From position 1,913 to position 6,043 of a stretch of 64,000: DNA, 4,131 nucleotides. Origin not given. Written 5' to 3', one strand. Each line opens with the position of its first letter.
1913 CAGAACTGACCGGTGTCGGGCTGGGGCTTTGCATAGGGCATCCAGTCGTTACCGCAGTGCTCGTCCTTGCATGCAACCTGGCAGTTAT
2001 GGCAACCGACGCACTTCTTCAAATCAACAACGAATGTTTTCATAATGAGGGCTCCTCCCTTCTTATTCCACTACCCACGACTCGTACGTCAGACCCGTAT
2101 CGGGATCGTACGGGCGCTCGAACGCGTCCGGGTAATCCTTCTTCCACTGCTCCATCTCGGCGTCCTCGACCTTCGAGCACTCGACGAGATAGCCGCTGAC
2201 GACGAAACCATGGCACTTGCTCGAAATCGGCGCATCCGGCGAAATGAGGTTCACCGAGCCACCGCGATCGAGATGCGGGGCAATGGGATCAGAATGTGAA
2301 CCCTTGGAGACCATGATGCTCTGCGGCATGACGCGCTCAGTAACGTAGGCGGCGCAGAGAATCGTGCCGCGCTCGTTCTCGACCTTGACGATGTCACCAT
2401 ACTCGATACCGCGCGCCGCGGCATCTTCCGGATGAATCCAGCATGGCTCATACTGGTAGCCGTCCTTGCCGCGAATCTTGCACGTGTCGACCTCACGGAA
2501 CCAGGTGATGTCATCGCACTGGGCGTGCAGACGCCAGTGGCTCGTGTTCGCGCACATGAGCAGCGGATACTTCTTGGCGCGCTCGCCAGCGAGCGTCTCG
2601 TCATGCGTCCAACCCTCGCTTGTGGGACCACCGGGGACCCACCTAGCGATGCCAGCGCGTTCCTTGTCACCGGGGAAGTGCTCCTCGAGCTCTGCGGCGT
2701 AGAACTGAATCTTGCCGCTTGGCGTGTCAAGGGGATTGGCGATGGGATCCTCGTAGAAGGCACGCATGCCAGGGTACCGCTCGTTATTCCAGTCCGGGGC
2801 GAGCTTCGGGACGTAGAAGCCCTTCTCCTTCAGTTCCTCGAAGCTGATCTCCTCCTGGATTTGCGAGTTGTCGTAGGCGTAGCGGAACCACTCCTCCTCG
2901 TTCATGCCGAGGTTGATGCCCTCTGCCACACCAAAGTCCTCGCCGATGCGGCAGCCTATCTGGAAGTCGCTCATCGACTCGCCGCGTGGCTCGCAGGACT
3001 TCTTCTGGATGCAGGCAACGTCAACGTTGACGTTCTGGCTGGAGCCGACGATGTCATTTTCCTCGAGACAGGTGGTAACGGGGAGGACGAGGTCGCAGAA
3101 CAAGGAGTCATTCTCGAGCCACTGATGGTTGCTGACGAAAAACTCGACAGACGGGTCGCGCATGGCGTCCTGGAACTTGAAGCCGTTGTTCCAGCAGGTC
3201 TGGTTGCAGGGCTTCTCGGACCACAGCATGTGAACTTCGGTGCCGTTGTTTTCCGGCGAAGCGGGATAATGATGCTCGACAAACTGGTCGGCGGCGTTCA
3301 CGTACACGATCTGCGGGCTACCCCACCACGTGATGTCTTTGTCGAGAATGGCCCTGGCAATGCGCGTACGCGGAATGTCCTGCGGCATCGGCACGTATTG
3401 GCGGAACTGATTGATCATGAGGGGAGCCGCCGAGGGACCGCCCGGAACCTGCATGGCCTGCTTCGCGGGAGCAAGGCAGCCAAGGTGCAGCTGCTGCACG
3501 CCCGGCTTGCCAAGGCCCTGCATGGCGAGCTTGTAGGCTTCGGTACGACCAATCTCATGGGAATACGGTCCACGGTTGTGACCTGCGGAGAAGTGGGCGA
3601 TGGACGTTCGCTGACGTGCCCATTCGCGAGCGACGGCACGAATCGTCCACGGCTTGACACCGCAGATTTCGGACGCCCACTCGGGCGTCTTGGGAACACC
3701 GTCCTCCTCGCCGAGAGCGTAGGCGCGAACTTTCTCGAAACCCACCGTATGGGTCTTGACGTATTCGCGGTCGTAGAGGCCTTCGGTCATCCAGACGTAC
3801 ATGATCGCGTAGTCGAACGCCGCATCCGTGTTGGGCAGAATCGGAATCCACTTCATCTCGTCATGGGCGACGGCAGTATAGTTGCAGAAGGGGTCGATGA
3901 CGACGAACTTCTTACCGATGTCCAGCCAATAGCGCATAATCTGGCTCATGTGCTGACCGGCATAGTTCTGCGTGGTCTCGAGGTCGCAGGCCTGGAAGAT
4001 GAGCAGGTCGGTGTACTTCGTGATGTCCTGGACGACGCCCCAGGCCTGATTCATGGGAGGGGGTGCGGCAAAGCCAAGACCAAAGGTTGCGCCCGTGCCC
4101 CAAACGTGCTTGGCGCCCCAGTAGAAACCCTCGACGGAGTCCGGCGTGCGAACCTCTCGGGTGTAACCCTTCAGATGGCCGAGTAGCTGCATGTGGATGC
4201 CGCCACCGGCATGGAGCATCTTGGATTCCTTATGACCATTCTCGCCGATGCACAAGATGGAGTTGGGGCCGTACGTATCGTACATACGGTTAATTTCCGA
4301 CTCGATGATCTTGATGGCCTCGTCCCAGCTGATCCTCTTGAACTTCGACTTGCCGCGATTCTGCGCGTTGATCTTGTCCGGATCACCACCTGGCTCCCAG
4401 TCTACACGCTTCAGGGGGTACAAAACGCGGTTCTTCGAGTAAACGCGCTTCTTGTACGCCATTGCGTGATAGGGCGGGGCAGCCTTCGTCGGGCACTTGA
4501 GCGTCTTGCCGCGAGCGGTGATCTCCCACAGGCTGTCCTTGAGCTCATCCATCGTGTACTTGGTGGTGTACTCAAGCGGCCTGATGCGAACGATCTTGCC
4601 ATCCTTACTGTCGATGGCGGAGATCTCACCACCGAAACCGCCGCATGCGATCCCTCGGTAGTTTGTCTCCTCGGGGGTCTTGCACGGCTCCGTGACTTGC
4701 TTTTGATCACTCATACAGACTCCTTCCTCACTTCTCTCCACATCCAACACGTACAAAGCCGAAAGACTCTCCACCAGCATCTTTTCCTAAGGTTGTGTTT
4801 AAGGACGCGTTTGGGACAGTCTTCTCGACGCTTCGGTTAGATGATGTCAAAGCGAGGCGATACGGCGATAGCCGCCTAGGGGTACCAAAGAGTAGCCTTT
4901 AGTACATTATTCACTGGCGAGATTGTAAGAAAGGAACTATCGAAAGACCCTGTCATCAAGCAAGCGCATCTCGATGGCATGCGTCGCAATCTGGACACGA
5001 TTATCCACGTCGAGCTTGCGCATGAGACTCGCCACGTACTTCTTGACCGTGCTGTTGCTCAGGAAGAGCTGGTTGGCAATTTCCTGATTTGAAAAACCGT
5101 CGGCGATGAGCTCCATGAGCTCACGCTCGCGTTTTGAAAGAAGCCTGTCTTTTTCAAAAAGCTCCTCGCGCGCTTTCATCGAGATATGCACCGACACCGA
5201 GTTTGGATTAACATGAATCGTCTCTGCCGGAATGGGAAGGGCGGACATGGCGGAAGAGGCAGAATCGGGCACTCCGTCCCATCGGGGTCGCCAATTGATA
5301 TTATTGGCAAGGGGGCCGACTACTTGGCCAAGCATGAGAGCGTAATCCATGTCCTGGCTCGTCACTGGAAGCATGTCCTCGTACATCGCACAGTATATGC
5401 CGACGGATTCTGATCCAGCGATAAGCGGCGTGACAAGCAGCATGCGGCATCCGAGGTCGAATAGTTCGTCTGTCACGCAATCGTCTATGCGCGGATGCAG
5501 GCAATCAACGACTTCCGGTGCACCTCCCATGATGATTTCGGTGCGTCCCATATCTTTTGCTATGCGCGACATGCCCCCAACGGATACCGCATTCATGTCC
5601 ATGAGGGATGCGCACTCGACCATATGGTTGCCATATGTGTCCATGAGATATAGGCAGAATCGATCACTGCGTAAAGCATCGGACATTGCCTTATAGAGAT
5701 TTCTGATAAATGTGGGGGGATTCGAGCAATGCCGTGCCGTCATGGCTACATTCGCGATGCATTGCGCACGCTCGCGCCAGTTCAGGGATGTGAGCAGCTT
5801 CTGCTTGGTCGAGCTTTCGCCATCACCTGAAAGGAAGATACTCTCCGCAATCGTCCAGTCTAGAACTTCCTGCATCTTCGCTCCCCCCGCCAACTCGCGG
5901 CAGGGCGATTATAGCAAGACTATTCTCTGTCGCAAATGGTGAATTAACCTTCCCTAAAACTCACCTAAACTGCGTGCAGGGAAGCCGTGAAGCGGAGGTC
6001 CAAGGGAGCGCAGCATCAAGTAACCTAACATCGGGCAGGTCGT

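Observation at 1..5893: Cytoplasmic pyrogallol-hydroxytransferase-like molybdoenzyme cassette with a dedicated regulator: candidate uncharacterised (poly)phenol/catechol-transforming system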

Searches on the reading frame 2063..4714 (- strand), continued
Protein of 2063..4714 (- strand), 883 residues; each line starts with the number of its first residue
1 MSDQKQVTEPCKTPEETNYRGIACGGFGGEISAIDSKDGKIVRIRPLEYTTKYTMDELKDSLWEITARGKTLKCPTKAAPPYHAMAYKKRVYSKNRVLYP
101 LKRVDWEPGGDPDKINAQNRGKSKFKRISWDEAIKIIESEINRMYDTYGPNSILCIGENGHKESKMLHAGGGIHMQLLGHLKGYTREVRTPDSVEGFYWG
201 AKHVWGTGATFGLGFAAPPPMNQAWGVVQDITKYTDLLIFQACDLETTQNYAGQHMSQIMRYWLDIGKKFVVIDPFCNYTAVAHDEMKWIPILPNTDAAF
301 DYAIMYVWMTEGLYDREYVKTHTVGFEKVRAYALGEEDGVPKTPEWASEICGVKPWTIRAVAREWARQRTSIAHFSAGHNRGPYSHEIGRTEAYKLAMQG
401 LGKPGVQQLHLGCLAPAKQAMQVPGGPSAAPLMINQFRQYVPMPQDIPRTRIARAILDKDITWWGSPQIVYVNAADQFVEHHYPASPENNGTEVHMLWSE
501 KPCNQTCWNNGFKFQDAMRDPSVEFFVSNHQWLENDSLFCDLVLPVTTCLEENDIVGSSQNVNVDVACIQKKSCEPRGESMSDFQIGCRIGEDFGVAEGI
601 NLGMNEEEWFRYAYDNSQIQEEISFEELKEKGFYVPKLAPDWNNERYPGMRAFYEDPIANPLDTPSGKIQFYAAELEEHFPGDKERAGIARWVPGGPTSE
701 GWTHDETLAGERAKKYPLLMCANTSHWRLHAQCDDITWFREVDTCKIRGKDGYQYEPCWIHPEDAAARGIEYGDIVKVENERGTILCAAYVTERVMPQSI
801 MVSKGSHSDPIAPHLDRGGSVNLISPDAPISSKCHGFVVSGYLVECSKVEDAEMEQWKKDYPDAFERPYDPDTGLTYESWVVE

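Call 80: fold_search(model_id=the predicted structure, library=pdb)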
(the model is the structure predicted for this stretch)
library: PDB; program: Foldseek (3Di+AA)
matches with E <= 10: 985; with E <= 0.001: 173
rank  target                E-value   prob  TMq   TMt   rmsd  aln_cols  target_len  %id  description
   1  4v4c_A                5.0e-67  1.00  0.83  0.84   3.9       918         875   28  Crystal Structure of Pyrogallol-Phloroglucinol Transhydroxylase from Pelobacter acidigallici (released 2014-07-09)
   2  2dmr                  4.0e-55  1.00  0.74  0.85   3.9       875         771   24  DITHIONITE REDUCED DMSO REDUCTASE FROM RHODOBACTER CAPSULATUS (released 1998-03-18)
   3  7l5i                  8.5e-55  1.00  0.74  0.85   3.8       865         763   22  Crystal Structure of Haemophilus influenzae MtsZ at pH 7.0 (released 2021-04-21)
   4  7l5s                  3.2e-54  1.00  0.75  0.85   4.2       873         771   22  Crystal Structure of Haemophilus influenzae MtsZ at pH 5.5 (released 2021-04-21)
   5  1dms                  3.3e-54  1.00  0.75  0.85   4.1       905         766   23  STRUCTURE OF DMSO REDUCTASE (released 1998-07-01)
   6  1h5n_A                4.7e-54  1.00  0.76  0.87   3.5       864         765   24  DMSO REDUCTASE MODIFIED BY THE PRESENCE OF DMS AND AIR (released 2002-05-17)
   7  9h4t_B                5.0e-54  1.00  0.76  0.84   4.0       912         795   21  Crystal Structure of TorA (released 2025-02-26)
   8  4dmr                  5.0e-54  1.00  0.75  0.85   4.1       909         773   23  REDUCED DMSO REDUCTASE FROM RHODOBACTER CAPSULATUS WITH BOUND DMSO SUBSTRATE (released 1998-03-18)
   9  9h4t_A                5.6e-54  1.00  0.75  0.84   4.1       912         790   21  Crystal Structure of TorA (released 2025-02-26)
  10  1e18                  6.6e-54  1.00  0.76  0.86   4.0       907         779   24  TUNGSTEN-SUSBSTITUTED DMSO REDUCTASE FROM RHODOBACTER CAPSULATUS (released 2000-06-11)
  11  1e5v_A                7.9e-54  1.00  0.75  0.86   3.7       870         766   24  OXIDIZED DMSO REDUCTASE EXPOSED TO HEPES BUFFER (released 2000-08-25)
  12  1dmr                  1.1e-53  1.00  0.75  0.85   4.1       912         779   23  OXIDIZED DMSO REDUCTASE FROM RHODOBACTER CAPSULATUS (released 1998-03-18)
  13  1e60_A                1.6e-53  1.00  0.75  0.85   3.9       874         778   23  OXIDIZED DMSO REDUCTASE EXPOSED TO HEPES - Structure II BUFFER (released 2000-08-25)
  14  1eu1                  2.2e-53  1.00  0.74  0.85   4.2       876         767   24  THE CRYSTAL STRUCTURE OF RHODOBACTER SPHAEROIDES DIMETHYLSULFOXIDE REDUCTASE REVEALS TWO DISTINCT MOLYBDENUM COORDINATIO (released 2000-08-02)
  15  1e60_C                5.5e-53  1.00  0.76  0.86   4.7       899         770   23  OXIDIZED DMSO REDUCTASE EXPOSED TO HEPES - Structure II BUFFER (released 2000-08-25)
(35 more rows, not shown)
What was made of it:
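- On Pyrogallol-phloroglucinol transhydroxylase (AthL/BthL): Foldseek TM to 4v4c_A is 0.83 (call 80).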

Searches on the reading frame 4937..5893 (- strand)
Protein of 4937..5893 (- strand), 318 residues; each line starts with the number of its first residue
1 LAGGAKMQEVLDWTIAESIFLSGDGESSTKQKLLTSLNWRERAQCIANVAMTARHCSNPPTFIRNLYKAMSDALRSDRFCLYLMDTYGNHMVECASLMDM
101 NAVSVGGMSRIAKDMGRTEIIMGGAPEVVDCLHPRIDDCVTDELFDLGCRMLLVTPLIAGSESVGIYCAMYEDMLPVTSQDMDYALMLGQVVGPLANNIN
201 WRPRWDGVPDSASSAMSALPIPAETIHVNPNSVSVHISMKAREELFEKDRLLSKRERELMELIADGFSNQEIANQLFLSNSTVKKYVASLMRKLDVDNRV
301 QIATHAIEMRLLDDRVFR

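Call 4: search_protein_families(library=pfam, proteins=[window:4937-5893:-], max_evalue=0.01)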
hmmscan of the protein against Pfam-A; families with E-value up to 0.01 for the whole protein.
window:4937-5893:- (318 aa): 5 families
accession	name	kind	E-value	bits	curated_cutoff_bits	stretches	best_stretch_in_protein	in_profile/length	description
PF00196.25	GerE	-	4.3e-21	74.7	23.5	1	251-306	2-57/57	Bacterial regulatory proteins, luxR family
PF08281.18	Sigma70_r4_2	-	6e-06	26.2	25.7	1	252-293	11-53/54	Sigma-70, region 4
PF13412.12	HTH_24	-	0.00061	19.7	21.9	1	267-292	18-43/48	Winged helix-turn-helix DNA-binding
PF01590.32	GAF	-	0.00098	20.1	22.4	1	63-191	6-128/133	GAF domain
PF14493.12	HTH_40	-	0.0061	17.3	27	0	260-294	6-40/89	Helix-turn-helix domain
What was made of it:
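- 4937..5875 (-): Soluble GAF-like/LuxR (GerE) one-component regulator, 312 aa (the ORF extends to a TTG at 5893). GerE 4e-21 and a weak GAF hit (call 4).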

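Call 7: search_protein_families(library=ncbifam, proteins=[window:4937-5893:-], max_evalue=0.01)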
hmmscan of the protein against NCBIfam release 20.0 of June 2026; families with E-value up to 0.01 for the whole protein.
window:4937-5893:- (318 aa): 32 families (the best 25 are shown)
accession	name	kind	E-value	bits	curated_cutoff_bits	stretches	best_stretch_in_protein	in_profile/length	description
NF047785.1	respo_reg_MadR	equivalog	5e-14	52.1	300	1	239-307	136-204/209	MadR family response regulator transcription factor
TIGR03020.2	EpsA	equivalog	1.6e-13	50.8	170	1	248-306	186-245/247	XrtB/PEP-CTERM-associated transcriptional regulator EpsA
NF007505.1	PRK10100.1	equivalog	1.3e-12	47.8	250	1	246-306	139-199/204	biofilm master transcriptional regulator CsgD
NF052366.1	photon_PedR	equivalog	1.1e-11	44.7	120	1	252-308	3-59/74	photosynthetic electron transport-dependent transcriptional regulator PedR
NF011896.0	PRK15369.1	equivalog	1.6e-11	44.2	242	1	239-311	137-209/211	two component system response regulator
NF007935.0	PRK10651.1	equivalog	1.5e-10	40.6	250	1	248-309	151-213/216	two-component system response regulator NarL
NF007685.0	PRK10360.1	equivalog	1.3e-08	34.9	258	1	249-305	135-191/196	response regulator transcription factor UhpA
NF047403.1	TransRegVisR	equivalog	1.4e-08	34.4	300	1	230-309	136-216/220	transcriptional regulator VisR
NF052445.1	RespRegMctR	equivalog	1.8e-08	34.1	300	1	247-311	140-204/205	two-component system response regulator MctR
NF007708.0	PRK10403.1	equivalog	1.8e-08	34.1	343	1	248-304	147-206/215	nitrate/nitrite response regulator protein NarP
NF007403.0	PRK09935.1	equivalog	3.1e-08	33.5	271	1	237-308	135-206/210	fimbria biosynthesis transcriptional regulator FimZ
NF003420.0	PRK04841.1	equivalog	3.8e-08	31.8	537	1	251-309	838-896/903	HTH-type transcriptional regulator MalT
NF007419.0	PRK09958.1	equivalog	7e-08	32.3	251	1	251-306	143-198/204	acid-sensing system DNA-binding response regulator EvgA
NF038181.1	reg_ATPase_IniR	equivalog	7.5e-08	31.2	750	1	250-301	765-816/827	isoniazid response ATPase/transcriptional regulator IniR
NF007018.1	PRK09483.1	equivalog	2e-07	30.9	280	1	251-315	148-212/217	UvrY/SirA/GacA family response regulator transcription factor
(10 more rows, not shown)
